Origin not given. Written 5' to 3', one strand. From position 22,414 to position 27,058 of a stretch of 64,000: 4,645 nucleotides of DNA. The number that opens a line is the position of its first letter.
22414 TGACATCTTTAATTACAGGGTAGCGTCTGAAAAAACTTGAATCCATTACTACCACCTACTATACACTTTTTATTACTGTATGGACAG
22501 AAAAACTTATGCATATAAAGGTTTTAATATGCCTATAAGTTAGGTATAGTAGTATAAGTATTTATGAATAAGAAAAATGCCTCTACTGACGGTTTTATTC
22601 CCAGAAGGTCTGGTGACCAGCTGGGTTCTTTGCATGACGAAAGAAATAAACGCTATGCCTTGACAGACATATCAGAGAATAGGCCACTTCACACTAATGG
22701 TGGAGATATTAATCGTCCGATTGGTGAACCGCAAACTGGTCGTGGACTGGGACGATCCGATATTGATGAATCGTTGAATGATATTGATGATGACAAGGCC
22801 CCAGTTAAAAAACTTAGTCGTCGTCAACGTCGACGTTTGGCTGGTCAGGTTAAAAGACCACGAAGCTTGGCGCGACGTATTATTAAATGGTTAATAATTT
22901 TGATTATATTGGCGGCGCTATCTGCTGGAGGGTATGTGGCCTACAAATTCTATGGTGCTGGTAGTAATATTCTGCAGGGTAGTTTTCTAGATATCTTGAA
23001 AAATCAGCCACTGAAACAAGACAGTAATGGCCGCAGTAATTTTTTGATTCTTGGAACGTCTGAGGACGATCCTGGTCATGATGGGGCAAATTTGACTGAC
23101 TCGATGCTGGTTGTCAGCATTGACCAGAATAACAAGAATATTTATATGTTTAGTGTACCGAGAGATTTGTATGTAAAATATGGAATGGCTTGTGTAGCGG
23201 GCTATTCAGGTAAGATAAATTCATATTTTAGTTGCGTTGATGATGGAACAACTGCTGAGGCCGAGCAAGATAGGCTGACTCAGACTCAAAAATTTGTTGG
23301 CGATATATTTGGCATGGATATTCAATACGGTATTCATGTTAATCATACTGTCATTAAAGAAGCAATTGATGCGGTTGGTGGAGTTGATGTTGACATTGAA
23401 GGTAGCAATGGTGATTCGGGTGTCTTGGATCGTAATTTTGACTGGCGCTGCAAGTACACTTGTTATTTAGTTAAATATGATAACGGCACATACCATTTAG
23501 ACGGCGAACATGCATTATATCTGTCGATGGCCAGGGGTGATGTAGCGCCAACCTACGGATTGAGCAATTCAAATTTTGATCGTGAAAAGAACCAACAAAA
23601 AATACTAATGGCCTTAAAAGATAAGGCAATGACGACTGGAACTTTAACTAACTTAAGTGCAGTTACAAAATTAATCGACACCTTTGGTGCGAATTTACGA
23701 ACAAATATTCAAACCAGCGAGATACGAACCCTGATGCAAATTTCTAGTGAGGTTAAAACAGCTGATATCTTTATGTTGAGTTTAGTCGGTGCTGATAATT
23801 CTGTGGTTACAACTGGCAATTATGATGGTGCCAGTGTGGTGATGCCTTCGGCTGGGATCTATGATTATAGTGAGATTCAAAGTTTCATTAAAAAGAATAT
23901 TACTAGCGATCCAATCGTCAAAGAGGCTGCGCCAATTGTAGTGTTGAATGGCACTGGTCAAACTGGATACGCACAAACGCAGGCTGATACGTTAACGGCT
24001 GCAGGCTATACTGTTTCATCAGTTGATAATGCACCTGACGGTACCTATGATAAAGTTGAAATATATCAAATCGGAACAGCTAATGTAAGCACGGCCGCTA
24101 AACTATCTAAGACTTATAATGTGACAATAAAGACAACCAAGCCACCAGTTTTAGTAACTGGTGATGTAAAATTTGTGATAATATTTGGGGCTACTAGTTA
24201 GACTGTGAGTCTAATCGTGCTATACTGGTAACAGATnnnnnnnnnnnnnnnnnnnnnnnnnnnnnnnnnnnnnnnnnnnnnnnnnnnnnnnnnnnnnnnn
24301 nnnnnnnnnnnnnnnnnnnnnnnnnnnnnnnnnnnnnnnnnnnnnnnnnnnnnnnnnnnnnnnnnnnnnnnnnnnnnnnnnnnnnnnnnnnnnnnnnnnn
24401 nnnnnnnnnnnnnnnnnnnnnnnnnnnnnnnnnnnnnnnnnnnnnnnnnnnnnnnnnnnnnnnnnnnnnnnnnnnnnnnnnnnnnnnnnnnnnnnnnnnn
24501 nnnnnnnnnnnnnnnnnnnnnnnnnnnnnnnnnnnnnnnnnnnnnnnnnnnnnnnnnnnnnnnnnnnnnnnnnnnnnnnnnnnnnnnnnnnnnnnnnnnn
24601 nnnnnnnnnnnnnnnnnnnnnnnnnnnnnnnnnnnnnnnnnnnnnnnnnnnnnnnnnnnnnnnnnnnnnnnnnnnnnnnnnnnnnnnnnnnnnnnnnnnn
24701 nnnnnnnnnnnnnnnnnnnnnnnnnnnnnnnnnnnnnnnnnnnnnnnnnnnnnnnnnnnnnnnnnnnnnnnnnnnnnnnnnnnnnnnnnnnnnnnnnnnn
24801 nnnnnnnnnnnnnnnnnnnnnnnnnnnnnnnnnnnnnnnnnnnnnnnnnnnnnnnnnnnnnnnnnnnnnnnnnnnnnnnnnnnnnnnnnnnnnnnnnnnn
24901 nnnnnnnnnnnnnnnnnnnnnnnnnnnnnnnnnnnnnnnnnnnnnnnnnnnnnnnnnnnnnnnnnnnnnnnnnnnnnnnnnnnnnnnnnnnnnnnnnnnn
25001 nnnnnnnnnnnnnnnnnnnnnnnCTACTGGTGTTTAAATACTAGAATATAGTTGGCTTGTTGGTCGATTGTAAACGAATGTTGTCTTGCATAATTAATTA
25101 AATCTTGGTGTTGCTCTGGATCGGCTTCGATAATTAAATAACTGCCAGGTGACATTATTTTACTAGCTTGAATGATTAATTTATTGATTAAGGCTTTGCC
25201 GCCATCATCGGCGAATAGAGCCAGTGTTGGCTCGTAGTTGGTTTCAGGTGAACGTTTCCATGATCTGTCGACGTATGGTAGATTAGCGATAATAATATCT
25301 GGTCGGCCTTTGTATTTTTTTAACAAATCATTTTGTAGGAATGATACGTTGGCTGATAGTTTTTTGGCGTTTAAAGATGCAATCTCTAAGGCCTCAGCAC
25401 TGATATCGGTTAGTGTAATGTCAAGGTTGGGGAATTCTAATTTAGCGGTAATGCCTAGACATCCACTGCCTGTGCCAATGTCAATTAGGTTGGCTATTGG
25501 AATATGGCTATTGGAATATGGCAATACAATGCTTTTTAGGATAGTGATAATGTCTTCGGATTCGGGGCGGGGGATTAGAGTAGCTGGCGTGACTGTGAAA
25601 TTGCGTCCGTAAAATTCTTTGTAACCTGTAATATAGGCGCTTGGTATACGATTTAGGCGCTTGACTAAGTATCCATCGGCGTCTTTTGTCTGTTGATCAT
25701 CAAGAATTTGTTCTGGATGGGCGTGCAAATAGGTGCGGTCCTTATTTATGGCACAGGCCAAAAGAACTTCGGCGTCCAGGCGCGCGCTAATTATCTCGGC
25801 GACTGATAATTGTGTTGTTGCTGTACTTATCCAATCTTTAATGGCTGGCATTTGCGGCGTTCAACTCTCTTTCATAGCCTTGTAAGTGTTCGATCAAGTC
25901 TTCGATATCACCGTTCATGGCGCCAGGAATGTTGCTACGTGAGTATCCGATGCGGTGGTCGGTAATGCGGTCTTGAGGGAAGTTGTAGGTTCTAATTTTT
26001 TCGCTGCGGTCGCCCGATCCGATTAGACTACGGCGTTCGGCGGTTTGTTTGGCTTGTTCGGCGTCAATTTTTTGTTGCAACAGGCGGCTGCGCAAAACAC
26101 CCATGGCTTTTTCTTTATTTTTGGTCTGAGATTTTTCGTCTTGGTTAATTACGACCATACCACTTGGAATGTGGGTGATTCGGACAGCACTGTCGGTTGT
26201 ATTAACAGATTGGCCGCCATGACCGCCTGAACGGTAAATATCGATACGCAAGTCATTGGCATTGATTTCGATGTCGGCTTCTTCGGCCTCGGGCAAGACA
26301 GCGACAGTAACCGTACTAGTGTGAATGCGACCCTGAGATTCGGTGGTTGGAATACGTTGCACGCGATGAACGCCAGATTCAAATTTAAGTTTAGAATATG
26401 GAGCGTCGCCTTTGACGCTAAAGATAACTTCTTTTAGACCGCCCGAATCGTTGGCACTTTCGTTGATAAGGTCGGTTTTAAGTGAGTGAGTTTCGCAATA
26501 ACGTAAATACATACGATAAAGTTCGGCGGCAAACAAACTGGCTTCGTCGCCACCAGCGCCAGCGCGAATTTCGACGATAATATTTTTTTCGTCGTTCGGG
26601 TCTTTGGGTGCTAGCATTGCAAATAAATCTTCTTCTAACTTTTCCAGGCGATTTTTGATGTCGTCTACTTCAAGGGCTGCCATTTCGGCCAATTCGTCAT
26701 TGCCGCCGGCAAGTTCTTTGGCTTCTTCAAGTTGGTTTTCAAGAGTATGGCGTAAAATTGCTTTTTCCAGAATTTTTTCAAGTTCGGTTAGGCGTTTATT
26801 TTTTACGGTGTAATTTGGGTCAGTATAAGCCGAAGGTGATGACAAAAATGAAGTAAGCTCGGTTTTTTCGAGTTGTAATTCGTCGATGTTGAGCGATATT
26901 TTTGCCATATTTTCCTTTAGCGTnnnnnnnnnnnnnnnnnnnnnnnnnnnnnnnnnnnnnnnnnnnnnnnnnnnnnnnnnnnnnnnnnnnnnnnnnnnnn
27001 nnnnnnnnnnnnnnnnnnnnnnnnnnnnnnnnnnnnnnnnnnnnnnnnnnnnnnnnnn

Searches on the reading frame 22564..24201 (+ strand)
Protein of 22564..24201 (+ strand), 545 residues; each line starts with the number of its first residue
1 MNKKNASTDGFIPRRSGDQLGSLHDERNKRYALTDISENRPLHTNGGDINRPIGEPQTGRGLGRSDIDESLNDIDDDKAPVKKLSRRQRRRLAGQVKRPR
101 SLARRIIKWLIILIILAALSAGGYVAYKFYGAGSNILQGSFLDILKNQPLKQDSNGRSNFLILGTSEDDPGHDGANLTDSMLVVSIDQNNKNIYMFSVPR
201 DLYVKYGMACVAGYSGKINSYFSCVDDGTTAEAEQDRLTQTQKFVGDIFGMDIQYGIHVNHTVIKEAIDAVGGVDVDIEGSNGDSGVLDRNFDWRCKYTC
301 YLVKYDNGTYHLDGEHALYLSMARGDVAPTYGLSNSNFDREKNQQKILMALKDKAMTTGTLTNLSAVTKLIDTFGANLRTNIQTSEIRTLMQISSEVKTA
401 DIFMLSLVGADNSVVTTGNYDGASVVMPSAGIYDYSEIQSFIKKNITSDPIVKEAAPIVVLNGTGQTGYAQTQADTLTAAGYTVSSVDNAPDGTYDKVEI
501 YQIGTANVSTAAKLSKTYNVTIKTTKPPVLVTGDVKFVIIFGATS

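Call 14: search_protein_families(library=ncbifam, proteins=[window:22564-24201:+], max_evalue=0.00001)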
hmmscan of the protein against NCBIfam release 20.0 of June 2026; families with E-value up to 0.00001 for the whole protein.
window:22564-24201:+ (545 aa): 4 families
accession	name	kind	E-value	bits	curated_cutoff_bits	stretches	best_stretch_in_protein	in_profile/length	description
TIGR00350.1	lytR_cpsA_psr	domain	6e-18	65.5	62.3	1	178-355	3-150/152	LCP family glycopolymer transferase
NF006897.1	PRK09379.1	equivalog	1.1e-16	61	441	1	104-392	2-252/298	polyisoprenyl-teichoic acid--peptidoglycan teichoic acid transferase TagU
NF051849.1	LCP_trans_Cps2A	equivalog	1.1e-12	48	650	1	181-435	244-457/477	LCP family glycopolymer transferase CpsA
NF047591.1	ligase_LytR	equivalog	4.6e-12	45.9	450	1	104-421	3-297/336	glycopolymer--peptidoglycan transferase LytR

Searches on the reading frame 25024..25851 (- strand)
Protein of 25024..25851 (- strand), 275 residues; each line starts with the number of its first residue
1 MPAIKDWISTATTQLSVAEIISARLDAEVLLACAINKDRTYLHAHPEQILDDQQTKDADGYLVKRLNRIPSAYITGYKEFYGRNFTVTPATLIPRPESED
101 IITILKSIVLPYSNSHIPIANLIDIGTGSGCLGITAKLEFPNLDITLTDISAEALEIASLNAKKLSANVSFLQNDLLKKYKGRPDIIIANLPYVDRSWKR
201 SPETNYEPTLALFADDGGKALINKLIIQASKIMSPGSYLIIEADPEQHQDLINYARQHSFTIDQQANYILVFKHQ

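Call 14: search_protein_families(library=ncbifam, proteins=[window:25024-25851:-], max_evalue=0.00001)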
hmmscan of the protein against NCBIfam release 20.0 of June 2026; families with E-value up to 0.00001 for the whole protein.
window:25024-25851:- (275 aa): 11 families
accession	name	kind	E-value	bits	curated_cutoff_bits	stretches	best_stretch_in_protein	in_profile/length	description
TIGR03534.1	RF_mod_PrmC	equivalog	6.2e-60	202.8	199.1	1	26-261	1-237/253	peptide chain release factor N(5)-glutamine methyltransferase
TIGR00536.1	hemK_fam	subfamily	1.2e-53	182.1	115.5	1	5-262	7-263/286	HemK family protein methyltransferase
NF002421.0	PRK01544.1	equivalog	4.8e-36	124.6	567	1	3-264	4-290/524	bifunctional peptide chain release factor N(5)-glutamine methyltransferase PrmC/tRNA (guanosine(46)-N7)-methyltransferase TrmB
TIGR03533.1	L3_gln_methyl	equivalog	4.8e-36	124.6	229.7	1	4-249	4-257/284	50S ribosomal protein L3 N(5)-glutamine methyltransferase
TIGR03704.1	PrmC_rel_meth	equivalog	1.2e-18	67.5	248.8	1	59-260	31-233/251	putative protein N(5)-glutamine methyltransferase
NF011529.0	PRK14968.1-3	equivalog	9.8e-15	54.5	162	1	121-272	37-186/198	putative methyltransferase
TIGR00537.1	hemK_rel_arch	hypoth_equivalog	1.8e-12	47.3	87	1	120-272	21-170/179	HemK2/MTQ2 family protein methyltransferase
NF007023.0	PRK09489.1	equivalog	1.1e-08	34.6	295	1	120-195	198-273/342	16S rRNA (guanine(1207)-N(2))-methyltransferase RsmC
TIGR02469.1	CbiT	equivalog_domain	1.4e-06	28.5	78.3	0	121-242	22-121/124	precorrin-6Y C5,15-methyltransferase (decarboxylating) subunit CbiT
NF006138.0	PRK08287.1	equivalog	1.7e-06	28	210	1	120-167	33-80/189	decarboxylating cobalt-precorrin-6B (C(15))-methyltransferase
TIGR00406.1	prmA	equivalog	1.8e-06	27.6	183.15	1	120-191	161-233/288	50S ribosomal protein L11 methyltransferase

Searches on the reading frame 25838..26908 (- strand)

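Call 14: search_protein_families(library=ncbifam, proteins=[window:25838-26908:-], max_evalue=0.00001)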
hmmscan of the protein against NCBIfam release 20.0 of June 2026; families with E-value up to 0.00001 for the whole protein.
window:25838-26908:- (356 aa): 5 families
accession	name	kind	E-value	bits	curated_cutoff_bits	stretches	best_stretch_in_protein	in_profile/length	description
NF001859.2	PRK00591.1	equivalog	1.6e-139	464.9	400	1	10-345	3-341/347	peptide chain release factor 1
TIGR00019.1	prfA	equivalog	4.8e-137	456.7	423.25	1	6-348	8-352/361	peptide chain release factor 1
TIGR00020.2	prfB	exception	1.7e-83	280.6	370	1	4-341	13-350/353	peptide chain release factor 2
TIGR03072.1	release_prfH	equivalog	2.9e-26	92.2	166.65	1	111-308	2-195/200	peptide chain release factor H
NF006718.0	PRK09256.1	equivalog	1.8e-07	30.9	100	0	211-245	8-42/140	alternative ribosome rescue aminoacyl-tRNA hydrolase ArfB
